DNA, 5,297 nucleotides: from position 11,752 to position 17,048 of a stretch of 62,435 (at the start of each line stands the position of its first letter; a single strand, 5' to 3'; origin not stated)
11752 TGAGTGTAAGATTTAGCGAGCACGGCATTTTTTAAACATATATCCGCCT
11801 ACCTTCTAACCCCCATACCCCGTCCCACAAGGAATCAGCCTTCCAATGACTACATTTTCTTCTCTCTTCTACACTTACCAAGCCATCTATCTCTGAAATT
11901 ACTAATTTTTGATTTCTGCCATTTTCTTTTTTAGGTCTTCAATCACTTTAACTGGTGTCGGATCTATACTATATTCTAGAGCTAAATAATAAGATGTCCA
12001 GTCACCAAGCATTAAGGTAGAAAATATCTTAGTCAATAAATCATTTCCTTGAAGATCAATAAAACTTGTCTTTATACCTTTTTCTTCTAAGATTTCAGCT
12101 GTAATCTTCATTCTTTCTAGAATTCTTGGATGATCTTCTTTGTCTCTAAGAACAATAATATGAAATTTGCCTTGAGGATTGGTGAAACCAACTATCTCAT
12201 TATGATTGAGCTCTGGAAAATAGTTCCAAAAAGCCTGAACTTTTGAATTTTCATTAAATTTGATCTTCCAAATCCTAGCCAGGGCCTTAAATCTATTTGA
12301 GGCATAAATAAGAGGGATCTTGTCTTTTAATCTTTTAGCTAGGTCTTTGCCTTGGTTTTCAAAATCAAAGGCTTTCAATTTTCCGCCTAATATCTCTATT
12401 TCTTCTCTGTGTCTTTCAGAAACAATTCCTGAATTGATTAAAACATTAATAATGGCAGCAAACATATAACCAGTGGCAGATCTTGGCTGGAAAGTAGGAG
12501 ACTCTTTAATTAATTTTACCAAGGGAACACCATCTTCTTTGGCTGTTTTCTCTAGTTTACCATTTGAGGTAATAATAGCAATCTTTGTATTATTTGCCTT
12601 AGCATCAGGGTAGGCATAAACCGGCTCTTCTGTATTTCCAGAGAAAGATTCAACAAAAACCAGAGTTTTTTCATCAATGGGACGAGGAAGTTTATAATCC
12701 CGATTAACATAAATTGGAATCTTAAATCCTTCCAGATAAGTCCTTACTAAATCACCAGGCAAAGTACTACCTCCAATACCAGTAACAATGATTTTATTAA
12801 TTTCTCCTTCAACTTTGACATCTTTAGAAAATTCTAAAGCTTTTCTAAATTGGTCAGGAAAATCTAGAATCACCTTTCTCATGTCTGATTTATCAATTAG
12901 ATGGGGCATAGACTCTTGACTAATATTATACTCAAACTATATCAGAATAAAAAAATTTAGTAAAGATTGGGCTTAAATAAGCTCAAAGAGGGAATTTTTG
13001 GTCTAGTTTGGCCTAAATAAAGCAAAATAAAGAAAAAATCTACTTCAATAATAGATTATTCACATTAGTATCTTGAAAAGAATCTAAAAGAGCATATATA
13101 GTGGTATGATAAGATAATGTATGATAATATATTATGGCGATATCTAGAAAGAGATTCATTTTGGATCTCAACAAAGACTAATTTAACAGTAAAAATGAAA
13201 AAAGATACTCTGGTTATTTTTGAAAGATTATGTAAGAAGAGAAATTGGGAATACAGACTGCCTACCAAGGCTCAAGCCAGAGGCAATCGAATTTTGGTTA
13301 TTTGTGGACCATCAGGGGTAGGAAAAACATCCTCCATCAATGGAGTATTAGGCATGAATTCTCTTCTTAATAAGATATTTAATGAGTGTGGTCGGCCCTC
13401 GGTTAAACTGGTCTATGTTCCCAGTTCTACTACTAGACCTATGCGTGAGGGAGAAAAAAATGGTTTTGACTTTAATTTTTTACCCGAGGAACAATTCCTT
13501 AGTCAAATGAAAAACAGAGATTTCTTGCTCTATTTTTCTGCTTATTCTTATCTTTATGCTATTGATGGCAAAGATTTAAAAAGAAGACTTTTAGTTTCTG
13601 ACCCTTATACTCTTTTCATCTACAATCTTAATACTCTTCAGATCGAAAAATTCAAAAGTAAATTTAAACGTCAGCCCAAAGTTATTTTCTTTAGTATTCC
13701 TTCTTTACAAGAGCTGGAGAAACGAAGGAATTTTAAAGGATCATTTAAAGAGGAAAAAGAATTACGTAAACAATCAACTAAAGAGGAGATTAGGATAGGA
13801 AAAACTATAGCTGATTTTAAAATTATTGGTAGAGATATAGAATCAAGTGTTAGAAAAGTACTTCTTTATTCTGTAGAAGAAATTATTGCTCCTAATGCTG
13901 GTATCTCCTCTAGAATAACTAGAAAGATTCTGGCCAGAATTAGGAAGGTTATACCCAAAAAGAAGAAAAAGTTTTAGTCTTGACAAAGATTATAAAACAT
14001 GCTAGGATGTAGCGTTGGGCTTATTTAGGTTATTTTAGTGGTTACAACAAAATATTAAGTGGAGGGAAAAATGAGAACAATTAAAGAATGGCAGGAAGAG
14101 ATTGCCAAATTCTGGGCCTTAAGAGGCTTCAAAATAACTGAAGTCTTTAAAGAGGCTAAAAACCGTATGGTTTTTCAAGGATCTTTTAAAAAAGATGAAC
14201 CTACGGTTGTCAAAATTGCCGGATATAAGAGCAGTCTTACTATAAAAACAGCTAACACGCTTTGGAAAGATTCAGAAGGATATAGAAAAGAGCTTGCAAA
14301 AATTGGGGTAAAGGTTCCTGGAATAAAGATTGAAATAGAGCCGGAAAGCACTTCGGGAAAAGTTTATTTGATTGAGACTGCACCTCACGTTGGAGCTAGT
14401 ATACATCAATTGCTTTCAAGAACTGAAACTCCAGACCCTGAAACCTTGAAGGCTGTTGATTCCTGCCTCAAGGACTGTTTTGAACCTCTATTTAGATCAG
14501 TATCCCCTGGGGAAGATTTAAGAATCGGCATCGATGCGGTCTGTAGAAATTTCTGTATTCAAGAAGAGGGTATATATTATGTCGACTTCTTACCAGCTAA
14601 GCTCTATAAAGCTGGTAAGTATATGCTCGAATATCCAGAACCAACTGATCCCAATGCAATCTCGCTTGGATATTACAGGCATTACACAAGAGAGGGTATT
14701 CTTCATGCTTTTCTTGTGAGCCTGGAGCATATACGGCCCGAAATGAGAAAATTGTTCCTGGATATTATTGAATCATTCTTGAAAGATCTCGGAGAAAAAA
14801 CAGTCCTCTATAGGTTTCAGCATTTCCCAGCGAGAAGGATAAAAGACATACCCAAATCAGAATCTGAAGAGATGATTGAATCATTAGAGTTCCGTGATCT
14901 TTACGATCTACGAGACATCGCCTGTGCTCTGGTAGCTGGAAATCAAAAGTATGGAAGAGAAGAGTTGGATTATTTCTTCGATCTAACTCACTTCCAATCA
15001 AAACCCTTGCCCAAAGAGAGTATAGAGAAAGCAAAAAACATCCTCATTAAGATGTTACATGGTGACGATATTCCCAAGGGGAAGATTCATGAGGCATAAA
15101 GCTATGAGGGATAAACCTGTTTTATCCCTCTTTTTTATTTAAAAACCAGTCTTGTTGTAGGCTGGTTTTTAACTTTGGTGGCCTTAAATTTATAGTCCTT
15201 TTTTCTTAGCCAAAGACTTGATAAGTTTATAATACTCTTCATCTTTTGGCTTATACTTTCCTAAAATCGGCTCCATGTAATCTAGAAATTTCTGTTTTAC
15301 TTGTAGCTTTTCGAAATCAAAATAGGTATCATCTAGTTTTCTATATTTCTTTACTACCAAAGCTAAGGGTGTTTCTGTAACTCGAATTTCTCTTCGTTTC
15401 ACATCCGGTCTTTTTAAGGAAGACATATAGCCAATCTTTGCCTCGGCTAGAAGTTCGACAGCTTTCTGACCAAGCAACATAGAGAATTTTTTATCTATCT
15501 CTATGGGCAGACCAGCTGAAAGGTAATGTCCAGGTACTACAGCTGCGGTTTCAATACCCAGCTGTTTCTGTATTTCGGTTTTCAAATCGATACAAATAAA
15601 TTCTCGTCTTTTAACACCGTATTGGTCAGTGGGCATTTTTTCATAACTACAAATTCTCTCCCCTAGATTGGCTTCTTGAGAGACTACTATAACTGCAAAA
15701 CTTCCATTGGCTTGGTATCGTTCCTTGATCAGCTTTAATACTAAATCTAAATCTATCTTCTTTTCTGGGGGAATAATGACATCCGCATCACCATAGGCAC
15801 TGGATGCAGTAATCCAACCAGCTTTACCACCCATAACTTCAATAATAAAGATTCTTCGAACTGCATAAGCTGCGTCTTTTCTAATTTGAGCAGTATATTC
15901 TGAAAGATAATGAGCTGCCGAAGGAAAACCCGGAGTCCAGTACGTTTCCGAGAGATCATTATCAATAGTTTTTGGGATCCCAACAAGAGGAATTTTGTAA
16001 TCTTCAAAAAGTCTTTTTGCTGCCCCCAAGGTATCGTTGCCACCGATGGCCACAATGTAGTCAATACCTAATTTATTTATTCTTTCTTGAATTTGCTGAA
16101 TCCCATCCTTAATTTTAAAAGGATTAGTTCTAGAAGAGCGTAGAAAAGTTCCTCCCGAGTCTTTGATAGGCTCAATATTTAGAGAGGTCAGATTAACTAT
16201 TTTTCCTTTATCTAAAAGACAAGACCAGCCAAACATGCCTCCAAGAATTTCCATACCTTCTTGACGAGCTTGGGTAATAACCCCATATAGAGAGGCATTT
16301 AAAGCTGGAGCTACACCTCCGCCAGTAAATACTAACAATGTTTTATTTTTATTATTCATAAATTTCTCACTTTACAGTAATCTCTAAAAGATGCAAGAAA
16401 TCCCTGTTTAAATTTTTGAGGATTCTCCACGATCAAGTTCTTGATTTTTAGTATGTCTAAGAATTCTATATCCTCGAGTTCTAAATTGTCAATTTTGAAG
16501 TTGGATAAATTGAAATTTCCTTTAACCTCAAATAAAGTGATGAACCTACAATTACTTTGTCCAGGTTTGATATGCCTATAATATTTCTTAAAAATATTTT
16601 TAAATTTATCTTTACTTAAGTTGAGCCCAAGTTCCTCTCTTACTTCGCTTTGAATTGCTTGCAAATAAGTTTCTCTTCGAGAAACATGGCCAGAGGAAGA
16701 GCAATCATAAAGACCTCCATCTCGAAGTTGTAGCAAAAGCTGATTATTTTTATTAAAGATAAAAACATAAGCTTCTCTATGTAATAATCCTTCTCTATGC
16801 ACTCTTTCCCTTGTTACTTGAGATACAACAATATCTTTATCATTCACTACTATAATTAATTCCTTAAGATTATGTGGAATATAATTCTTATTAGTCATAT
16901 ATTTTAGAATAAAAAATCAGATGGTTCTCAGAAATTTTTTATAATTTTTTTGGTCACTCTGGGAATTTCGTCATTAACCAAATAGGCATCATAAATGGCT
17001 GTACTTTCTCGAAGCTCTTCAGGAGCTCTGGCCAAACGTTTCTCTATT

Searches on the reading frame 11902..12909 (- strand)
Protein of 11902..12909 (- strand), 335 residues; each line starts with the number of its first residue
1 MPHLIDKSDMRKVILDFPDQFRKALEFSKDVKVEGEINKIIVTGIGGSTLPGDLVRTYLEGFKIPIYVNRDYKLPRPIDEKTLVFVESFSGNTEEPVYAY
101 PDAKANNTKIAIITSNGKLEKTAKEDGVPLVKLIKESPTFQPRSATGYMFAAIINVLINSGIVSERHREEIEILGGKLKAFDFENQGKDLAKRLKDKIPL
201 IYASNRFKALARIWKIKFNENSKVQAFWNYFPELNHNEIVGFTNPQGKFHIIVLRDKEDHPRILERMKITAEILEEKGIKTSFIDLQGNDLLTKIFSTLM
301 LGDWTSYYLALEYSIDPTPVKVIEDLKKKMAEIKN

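Call 108: search_protein_families(library=pfam, proteins=[window:11902-12909:-], max_evalue=0.00001)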
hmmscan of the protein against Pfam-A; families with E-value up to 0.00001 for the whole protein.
window:11902-12909:- (335 aa): 2 families
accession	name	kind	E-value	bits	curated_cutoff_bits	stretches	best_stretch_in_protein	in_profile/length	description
PF10432.14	bact-PGI_C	-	3.8e-52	176.7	24.5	1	183-330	1-151/151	Bacterial phospho-glucose isomerase C-terminal SIS domain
PF01380.27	SIS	-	5.5e-06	26.6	25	0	38-117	6-90/131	SIS domain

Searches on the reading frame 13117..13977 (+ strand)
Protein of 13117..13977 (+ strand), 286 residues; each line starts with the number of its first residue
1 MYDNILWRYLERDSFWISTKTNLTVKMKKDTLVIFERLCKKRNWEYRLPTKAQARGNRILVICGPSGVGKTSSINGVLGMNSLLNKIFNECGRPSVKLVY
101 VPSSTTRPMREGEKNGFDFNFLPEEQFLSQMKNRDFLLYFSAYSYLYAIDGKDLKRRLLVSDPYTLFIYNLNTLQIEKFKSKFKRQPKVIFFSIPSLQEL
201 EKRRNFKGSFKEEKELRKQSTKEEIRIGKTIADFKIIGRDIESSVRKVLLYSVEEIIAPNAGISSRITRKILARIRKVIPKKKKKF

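Call 108: search_protein_families(library=pfam, proteins=[window:13117-13977:+], max_evalue=0.00001)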
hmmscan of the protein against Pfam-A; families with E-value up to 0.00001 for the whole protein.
window:13117-13977:+ (286 aa): 1 family
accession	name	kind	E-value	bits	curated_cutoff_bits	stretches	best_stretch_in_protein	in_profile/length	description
PF00625.27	Guanylate_kin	-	9.3e-15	55.2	25.2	1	57-248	2-175/182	Guanylate kinase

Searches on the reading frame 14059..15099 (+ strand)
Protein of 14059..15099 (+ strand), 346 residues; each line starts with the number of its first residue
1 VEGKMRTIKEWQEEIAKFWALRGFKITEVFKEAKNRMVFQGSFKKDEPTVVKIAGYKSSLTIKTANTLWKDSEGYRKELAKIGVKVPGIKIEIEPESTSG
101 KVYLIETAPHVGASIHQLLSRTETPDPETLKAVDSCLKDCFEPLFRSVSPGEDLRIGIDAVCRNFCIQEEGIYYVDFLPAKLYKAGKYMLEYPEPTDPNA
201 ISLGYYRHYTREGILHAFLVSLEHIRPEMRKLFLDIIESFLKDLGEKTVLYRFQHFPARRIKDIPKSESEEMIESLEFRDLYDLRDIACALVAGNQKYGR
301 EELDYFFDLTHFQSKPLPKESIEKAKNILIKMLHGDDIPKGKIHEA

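Call 108: search_protein_families(library=pfam, proteins=[window:14059-15099:+], max_evalue=0.00001)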
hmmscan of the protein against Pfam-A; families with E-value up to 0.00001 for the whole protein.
window:14059-15099:+ (346 aa): 1 family
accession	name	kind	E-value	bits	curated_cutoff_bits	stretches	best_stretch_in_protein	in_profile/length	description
PF19709.4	DUF6206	-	5.8e-07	29.4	30.4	1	53-236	39-230/271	Family of unknown function (DUF6206)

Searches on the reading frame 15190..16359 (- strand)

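Call 108: search_protein_families(library=pfam, proteins=[window:15190-16359:-], max_evalue=0.00001)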
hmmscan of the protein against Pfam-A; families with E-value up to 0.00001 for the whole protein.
window:15190-16359:- (389 aa): 1 family
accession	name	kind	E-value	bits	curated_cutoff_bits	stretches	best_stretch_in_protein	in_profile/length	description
PF00365.25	PFK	-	3.2e-68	230.5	30.9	1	9-304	3-277/277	Phosphofructokinase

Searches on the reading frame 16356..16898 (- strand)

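Call 108: search_protein_families(library=pfam, proteins=[window:16356-16898:-], max_evalue=0.00001)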
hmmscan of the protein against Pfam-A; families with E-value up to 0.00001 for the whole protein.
window:16356-16898:- (180 aa): 1 family
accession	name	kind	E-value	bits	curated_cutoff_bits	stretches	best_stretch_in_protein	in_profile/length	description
PF00293.34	NUDIX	-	7.6e-08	32.9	21.1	1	39-152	2-118/134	NUDIX domain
